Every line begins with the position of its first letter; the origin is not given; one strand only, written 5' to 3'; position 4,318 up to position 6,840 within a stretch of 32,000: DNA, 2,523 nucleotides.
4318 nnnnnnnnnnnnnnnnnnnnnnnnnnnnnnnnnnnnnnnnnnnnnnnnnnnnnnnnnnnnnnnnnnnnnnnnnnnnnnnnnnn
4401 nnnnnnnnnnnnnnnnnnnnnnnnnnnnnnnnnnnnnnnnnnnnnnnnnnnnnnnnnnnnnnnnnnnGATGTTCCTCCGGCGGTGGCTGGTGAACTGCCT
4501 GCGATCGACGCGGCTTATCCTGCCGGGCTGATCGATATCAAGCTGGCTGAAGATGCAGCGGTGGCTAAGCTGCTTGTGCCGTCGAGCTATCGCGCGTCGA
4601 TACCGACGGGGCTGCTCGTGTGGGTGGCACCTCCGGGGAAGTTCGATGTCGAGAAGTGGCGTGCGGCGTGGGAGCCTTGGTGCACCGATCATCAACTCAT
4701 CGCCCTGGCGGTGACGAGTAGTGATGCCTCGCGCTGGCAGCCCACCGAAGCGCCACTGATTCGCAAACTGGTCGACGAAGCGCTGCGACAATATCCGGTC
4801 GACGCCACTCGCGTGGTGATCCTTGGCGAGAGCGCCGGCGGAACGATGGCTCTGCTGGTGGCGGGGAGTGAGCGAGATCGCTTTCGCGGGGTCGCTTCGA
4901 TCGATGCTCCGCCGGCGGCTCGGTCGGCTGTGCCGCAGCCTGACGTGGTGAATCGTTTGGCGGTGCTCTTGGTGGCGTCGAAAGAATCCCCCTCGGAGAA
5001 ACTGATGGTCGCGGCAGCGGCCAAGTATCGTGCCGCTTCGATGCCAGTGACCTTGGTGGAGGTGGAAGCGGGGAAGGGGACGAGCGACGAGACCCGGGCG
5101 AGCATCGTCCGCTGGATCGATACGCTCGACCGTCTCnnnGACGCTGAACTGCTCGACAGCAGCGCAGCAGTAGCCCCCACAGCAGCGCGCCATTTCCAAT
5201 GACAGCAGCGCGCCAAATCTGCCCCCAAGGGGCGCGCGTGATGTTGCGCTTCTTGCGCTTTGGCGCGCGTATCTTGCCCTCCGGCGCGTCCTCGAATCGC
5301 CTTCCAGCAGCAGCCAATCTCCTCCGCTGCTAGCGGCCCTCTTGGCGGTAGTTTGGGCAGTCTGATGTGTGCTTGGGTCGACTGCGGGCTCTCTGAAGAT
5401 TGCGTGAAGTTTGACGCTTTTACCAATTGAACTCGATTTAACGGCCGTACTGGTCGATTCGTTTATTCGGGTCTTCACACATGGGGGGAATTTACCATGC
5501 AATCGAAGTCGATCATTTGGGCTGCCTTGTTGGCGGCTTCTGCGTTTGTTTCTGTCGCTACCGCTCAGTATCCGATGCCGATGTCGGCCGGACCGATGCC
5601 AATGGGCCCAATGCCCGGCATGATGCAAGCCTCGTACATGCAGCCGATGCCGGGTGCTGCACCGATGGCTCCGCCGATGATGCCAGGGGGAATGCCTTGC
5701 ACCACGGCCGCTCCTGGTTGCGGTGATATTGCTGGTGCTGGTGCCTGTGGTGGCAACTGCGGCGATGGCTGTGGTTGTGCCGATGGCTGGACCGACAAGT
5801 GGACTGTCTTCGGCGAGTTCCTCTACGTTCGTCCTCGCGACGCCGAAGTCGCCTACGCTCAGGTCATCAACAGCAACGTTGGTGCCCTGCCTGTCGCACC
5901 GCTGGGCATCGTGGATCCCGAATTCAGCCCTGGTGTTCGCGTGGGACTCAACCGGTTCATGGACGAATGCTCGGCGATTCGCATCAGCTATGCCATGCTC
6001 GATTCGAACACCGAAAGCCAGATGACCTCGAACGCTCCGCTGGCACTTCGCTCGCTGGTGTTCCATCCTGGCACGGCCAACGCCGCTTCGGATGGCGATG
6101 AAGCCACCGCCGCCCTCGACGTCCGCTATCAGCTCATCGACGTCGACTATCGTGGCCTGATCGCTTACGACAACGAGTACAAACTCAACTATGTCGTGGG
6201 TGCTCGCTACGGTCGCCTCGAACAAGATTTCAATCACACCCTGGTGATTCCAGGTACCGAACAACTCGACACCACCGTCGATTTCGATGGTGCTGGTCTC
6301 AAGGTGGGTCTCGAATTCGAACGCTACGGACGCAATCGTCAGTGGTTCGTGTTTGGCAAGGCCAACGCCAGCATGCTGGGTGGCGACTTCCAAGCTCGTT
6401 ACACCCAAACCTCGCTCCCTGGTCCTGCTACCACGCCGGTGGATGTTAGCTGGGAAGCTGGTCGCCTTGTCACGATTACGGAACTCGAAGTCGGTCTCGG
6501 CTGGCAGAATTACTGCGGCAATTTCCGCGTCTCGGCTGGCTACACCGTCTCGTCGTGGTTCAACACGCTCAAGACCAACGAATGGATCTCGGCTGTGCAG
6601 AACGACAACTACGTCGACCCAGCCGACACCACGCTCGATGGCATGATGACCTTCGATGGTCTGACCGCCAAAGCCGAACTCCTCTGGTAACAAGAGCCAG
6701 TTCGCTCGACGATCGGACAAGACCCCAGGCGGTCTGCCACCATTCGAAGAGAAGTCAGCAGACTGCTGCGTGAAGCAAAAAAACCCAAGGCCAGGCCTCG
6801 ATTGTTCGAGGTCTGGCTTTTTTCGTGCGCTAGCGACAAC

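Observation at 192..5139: Tandem triplet of HtrA-like genes: one catalytically intact, two with every triad residue replaced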

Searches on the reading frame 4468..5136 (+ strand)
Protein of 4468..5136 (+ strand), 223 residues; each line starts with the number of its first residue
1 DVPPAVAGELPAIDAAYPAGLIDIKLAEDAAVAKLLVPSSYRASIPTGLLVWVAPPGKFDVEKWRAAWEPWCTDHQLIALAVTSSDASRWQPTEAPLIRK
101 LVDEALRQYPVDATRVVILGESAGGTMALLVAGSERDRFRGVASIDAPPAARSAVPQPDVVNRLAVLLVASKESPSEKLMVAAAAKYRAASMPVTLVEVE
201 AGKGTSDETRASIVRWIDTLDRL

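Call 63: predict_structure(alignment_id=A4)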
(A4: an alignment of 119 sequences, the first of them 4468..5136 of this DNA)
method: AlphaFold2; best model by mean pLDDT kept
length: 223 residues; sequences in the alignment: 119
mean_pLDDT: 94.5   pTM: 0.91
mean pLDDT of the five models: 94.5, 94.4, 94.3, 93.7, 93.7
residues with pLDDT >= 90: 200; 70-90: 15; 50-70: 7; < 50: 1
segments of 3 or more residues with pLDDT < 50: none
pLDDT, mean of each block of 10 residues (from residue 1): 65 89 94 95 96 97 98 97 97 97 97 98 98 97 97 93 97 97 97 98 95 96 72
secondary structure, 60 per line:
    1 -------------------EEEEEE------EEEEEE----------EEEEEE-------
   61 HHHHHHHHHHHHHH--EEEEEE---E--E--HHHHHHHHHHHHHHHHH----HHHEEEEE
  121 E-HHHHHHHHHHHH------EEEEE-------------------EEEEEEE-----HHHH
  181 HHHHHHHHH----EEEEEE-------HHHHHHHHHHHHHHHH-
elements in order: E20-25 E32-37 E48-53 H61-74 E77-82 H92-108 E116-121 H123-134 E141-145 E165-171 H177-189 E194-199 H207-222

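Call 65: fold_search(model_id=the predicted structure, library=pdb)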
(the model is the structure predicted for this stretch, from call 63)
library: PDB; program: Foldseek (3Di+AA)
matches with E <= 10: 1891; with E <= 0.001: 1381
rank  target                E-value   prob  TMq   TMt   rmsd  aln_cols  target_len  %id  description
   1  3doh_B                3.8e-10  1.00  0.68  0.43   4.2       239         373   17  Crystal Structure of a Thermostable Esterase (released 2009-02-17)
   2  6aae_A                9.5e-10  1.00  0.66  0.49   9.0       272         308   17  Crystal structure of Chloramphenicol-Metabolizaing Enzyme EstDL136 (released 2019-02-06)
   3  5vta_A                1.9e-09  1.00  0.64  0.22   7.3       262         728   14  Co-Crystal Structure of DPPIV with a Chemibody Inhibitor (released 2018-05-09)
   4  3qbj_A                2.0e-09  1.00  0.64  0.22   7.3       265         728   14  Crystal structure of dipeptidyl peptidase IV in complex with inhibitor (released 2012-01-25)
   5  3wyd_A                2.1e-09  1.00  0.65  0.75   4.0       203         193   18  C-terminal esterase domain of LC-Est1 (released 2014-11-12)
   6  3doh_A                2.2e-09  1.00  0.66  0.41   5.0       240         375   17  Crystal Structure of a Thermostable Esterase (released 2009-02-17)
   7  6aae_B                2.5e-09  1.00  0.64  0.47   8.8       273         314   18  Crystal structure of Chloramphenicol-Metabolizaing Enzyme EstDL136 (released 2019-02-06)
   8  4i4c_A                3.0e-09  1.00  0.66  0.39   3.9       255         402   12  Crystal structure of the protein frsA complexed with unknown ligand (released 2013-10-09)
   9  3mve_B                3.0e-09  1.00  0.66  0.39   6.3       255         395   14  Crystal structure of a novel pyruvate decarboxylase (released 2011-05-18)
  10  4i4c_B                3.4e-09  1.00  0.66  0.40   4.3       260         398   14  Crystal structure of the protein frsA complexed with unknown ligand (released 2013-10-09)
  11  4b6g_B                3.4e-09  1.00  0.64  0.53   7.0       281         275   12  The Crystal Structure of the Neisserial Esterase D. (released 2012-11-14)
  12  9byu                  3.7e-09  1.00  0.56  0.42   5.2       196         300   21  Structure and stability of an apo thermophilic esterase that hydrolyzes polyhydroxybutyrate (released 2024-11-06)
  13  2gbc_A                3.7e-09  1.00  0.67  0.23   6.9       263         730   14  Native DPP-IV (CD26) from Rat (released 2006-07-04)
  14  6iey_A                4.1e-09  1.00  0.66  0.50   6.5       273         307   17  Crystal structure of Chloramphenicol-Metabolizaing Enzyme EstDL136-Chloramphenicol complex (released 2019-02-06)
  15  1r9m_A                4.7e-09  1.00  0.65  0.22   7.0       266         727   12  Crystal Structure of Human Dipeptidyl Peptidase IV at 2.1 Ang. Resolution. (released 2004-06-29)
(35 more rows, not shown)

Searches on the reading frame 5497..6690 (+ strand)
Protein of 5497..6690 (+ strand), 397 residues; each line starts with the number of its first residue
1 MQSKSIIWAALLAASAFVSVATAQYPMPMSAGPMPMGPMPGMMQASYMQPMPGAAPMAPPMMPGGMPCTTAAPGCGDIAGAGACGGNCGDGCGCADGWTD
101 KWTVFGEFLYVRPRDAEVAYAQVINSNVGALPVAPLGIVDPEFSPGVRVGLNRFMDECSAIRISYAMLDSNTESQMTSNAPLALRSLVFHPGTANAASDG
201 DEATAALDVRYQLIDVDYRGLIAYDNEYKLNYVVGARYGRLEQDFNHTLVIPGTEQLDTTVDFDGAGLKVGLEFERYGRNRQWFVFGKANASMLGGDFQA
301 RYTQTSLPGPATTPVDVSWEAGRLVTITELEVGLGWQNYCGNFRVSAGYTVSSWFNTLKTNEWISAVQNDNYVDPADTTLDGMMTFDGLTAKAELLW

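Call 21: search_protein_families(library=pfam, proteins=[window:5497-6690:+], max_evalue=0.1)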
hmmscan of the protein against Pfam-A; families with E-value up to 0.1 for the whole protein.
window:5497-6690:+ (397 aa): 2 families
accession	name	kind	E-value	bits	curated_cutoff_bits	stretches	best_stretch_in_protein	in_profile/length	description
PF05150.18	Legionella_OMP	-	5.6e-24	85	25.4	1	100-372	7-262/281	Legionella pneumophila major outer membrane protein precursor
PF07585.17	BBP7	-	0.036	13.7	26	0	323-379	268-323/350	Putative beta barrel porin-7 (BBP7)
